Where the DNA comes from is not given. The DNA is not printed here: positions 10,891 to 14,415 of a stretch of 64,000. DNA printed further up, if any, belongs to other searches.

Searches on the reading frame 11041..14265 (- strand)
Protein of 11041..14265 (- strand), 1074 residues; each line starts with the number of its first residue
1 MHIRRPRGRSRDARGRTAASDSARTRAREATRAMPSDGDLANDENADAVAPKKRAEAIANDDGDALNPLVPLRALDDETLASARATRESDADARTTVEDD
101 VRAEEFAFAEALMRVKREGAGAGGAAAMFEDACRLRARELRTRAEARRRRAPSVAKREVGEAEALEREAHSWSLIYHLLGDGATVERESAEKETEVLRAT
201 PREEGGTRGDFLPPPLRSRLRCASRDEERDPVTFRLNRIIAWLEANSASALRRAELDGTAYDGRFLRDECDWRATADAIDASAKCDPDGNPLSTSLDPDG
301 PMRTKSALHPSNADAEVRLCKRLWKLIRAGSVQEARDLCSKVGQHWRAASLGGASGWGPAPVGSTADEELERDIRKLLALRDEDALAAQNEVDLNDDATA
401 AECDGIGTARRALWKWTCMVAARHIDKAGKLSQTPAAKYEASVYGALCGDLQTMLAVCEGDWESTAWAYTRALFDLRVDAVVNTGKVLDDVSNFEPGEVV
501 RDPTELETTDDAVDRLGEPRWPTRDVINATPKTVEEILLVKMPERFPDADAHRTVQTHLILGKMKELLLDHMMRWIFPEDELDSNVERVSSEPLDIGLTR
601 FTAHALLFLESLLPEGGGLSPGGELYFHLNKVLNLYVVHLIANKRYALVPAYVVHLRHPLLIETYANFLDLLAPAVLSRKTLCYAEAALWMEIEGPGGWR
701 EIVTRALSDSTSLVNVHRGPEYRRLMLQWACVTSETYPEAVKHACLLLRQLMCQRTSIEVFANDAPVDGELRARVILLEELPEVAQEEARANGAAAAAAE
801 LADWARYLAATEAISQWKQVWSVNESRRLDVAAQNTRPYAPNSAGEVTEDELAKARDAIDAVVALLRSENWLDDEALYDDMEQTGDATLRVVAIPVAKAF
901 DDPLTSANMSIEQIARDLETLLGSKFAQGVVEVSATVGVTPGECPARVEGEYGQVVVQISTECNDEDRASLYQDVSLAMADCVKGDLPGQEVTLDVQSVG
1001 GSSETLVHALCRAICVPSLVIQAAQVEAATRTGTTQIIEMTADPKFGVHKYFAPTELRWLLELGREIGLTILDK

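Call 69: search_protein_families(library=pfam, proteins=[window:11041-14265:-], max_evalue=0.0001)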
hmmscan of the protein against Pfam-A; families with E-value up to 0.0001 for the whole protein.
window:11041-14265:- (1074 aa): 1 family
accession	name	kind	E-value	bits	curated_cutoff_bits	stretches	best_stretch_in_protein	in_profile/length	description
PF04121.18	Nup84_Nup100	-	2.1e-67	228.3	22.5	1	163-890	2-653/717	Nuclear pore protein 84 / 107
